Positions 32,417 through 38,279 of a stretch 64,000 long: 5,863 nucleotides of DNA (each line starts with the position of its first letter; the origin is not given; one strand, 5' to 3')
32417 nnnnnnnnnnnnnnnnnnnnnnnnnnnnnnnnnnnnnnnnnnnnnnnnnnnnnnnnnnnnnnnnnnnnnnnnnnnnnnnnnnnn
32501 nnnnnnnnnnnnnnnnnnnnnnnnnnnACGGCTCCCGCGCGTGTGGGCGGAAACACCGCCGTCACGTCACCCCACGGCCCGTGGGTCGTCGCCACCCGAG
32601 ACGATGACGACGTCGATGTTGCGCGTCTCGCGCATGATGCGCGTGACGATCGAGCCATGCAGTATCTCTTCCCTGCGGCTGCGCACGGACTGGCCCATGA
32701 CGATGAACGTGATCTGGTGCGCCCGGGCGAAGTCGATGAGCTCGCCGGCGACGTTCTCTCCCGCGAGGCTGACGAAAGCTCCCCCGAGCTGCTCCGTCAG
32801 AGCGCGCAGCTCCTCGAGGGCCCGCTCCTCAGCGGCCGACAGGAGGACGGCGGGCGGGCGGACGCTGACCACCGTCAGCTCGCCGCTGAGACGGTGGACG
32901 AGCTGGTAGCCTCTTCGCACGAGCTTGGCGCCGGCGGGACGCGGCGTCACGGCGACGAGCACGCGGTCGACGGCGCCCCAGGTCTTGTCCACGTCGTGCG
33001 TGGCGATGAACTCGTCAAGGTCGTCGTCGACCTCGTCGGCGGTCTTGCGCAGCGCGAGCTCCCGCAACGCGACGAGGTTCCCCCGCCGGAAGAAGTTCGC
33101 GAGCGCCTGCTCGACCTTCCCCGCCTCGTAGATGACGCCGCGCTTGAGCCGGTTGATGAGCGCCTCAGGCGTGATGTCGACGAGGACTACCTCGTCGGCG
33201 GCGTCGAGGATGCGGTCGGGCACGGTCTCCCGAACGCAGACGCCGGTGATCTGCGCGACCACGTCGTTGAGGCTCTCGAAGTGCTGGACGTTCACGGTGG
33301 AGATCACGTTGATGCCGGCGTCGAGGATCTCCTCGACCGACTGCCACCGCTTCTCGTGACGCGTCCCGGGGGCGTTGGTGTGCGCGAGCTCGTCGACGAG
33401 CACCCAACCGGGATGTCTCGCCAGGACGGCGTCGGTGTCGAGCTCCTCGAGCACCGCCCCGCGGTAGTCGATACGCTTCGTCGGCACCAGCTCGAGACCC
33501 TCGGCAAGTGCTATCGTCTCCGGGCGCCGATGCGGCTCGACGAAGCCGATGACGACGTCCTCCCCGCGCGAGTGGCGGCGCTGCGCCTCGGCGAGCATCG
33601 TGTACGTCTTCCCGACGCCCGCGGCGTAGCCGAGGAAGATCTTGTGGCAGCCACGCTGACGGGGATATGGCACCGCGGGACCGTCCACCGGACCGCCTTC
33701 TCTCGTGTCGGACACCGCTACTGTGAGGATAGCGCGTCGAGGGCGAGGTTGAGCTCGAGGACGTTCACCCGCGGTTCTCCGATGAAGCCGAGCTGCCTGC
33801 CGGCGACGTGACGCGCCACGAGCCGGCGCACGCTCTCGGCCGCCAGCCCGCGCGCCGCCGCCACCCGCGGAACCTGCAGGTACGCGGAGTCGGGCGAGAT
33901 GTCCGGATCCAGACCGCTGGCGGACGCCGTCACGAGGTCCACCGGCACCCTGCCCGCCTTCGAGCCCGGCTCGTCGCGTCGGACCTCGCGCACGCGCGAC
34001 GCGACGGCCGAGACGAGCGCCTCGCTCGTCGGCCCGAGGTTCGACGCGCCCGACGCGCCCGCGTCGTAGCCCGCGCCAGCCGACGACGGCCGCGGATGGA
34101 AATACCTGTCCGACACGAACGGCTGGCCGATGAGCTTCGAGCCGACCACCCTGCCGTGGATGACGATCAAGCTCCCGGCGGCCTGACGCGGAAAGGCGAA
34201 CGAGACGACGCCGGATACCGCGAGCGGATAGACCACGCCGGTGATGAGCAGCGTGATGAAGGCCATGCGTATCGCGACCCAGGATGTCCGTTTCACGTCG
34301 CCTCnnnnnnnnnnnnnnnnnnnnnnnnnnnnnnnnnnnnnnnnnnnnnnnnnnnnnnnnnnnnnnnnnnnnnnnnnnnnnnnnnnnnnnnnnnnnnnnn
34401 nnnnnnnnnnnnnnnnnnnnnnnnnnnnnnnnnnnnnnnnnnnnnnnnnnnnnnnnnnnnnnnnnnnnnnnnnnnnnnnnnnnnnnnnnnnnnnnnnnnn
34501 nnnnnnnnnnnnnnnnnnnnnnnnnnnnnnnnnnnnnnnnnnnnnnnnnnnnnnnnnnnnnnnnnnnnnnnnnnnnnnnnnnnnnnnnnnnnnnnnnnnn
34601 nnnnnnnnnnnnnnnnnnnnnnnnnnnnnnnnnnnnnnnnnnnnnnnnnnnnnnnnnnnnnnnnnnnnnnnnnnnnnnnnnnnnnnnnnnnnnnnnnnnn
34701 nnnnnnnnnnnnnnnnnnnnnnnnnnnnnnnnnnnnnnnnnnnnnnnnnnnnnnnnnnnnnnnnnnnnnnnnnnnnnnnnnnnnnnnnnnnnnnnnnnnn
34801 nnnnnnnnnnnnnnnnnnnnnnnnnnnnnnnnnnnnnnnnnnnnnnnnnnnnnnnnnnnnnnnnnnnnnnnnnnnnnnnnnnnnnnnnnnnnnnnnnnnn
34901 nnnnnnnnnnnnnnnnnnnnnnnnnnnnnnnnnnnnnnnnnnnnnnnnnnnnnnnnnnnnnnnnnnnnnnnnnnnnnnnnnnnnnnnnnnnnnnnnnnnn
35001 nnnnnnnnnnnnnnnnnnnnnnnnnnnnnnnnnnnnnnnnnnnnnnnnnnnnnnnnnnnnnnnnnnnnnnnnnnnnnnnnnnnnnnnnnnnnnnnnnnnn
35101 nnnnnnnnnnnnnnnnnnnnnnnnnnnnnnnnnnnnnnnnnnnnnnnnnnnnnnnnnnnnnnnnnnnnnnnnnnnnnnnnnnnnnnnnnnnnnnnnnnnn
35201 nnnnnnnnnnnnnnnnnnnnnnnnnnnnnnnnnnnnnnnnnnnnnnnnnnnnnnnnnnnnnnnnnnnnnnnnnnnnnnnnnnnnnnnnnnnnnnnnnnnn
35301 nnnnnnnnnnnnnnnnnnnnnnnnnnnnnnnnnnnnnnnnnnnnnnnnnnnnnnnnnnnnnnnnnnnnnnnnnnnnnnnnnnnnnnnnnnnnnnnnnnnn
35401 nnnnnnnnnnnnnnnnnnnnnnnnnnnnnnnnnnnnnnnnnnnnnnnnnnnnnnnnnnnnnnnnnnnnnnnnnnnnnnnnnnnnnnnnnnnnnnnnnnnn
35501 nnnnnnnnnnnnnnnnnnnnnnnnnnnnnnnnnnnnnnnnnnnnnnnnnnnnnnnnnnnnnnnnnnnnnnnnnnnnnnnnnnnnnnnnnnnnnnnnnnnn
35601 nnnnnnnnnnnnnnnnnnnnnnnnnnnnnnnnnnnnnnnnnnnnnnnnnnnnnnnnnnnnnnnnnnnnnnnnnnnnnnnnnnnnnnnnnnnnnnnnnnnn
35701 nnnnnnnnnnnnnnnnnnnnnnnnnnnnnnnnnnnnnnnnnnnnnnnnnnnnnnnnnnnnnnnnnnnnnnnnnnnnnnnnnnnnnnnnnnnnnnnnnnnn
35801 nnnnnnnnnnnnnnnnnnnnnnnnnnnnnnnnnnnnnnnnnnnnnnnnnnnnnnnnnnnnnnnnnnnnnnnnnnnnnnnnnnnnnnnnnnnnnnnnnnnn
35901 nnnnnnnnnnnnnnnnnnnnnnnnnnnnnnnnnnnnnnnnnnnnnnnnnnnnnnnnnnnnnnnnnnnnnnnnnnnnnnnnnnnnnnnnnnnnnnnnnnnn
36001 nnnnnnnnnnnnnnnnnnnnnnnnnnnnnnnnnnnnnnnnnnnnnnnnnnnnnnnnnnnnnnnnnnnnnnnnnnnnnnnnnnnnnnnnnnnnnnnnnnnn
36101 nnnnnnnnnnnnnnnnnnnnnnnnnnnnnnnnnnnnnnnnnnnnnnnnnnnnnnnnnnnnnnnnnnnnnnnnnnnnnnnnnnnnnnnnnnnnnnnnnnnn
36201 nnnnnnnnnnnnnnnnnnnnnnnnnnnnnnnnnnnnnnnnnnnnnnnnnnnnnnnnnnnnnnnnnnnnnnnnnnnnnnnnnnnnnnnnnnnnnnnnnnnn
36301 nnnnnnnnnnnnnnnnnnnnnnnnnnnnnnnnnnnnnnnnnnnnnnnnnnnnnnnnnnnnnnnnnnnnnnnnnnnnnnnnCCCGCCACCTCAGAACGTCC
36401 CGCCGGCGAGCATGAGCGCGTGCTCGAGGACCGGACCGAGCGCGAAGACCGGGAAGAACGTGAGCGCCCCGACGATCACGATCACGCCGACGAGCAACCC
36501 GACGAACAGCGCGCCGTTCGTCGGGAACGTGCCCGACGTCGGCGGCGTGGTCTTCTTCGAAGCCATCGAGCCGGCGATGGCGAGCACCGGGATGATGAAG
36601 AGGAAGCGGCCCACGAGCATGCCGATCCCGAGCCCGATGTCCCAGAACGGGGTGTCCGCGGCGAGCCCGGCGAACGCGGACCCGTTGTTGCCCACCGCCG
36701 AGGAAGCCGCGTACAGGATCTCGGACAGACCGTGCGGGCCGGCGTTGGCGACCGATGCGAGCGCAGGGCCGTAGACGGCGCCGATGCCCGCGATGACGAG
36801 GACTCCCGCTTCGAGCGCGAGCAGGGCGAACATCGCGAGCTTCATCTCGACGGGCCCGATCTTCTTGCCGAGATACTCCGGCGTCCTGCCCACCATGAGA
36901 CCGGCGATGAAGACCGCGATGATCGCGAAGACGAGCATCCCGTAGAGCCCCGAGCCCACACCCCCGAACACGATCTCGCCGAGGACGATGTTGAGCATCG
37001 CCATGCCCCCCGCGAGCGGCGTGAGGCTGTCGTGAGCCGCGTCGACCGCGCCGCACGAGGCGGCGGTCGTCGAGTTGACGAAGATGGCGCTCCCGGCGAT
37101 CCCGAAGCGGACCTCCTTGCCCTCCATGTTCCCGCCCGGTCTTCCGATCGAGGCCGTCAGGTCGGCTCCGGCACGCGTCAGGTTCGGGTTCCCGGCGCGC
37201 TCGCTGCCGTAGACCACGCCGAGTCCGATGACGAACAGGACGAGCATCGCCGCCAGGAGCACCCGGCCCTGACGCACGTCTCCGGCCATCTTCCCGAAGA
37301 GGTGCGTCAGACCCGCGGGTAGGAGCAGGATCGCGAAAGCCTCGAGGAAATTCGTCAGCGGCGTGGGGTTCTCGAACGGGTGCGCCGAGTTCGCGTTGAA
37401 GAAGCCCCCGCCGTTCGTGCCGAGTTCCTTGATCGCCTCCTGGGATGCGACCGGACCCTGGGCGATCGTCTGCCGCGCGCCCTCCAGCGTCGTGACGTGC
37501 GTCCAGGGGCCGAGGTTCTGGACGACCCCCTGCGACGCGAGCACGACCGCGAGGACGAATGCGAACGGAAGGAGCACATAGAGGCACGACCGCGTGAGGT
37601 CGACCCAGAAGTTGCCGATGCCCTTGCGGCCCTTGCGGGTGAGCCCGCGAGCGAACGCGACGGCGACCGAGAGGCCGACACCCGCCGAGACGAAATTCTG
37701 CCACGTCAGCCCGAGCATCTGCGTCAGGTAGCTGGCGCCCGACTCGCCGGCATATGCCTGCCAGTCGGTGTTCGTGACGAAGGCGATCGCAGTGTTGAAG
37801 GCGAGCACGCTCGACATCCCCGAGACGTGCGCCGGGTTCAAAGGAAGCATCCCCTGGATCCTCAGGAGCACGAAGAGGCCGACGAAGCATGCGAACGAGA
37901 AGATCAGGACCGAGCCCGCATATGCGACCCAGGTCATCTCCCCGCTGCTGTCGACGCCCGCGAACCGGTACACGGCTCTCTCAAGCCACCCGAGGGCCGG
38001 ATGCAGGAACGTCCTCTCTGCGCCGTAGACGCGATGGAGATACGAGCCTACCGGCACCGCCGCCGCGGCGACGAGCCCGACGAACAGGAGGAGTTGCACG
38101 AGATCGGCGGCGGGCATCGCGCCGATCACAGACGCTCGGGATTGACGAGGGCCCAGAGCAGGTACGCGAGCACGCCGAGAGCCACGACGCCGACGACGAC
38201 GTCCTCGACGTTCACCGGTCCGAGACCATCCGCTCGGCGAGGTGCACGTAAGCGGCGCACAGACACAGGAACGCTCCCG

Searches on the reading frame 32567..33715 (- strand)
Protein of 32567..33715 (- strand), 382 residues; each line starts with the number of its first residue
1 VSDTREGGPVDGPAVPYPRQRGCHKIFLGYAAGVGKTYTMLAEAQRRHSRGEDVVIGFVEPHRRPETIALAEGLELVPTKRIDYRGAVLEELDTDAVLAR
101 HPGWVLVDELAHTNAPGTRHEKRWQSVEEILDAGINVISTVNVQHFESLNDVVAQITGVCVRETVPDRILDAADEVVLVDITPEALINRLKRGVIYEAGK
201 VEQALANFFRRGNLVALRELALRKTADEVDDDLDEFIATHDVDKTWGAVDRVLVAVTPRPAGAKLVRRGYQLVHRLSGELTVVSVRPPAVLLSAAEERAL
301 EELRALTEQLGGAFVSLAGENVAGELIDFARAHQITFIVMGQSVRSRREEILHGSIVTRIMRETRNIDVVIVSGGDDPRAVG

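Call 68: search_protein_families(library=pfam, proteins=[window:32567-33715:-], max_evalue=0.001)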
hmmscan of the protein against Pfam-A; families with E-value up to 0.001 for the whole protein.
window:32567-33715:- (382 aa): 2 families
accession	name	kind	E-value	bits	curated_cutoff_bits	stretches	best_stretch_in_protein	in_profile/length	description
PF02702.23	KdpD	-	6.7e-97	323.4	26.1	1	20-229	1-210/210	Osmosensitive K+ channel His kinase sensor domain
PF00582.32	Usp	-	2.9e-10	41.3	24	1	250-372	3-140/141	Universal stress protein family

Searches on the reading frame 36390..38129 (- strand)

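Call 68: search_protein_families(library=pfam, proteins=[window:36390-38129:-], max_evalue=0.001)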
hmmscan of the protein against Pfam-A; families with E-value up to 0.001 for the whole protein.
window:36390-38129:- (579 aa): 1 family
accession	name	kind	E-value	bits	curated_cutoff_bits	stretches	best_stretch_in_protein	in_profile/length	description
PF03814.21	KdpA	-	1e-232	773.6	22.6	1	15-570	2-547/548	Potassium-transporting ATPase A subunit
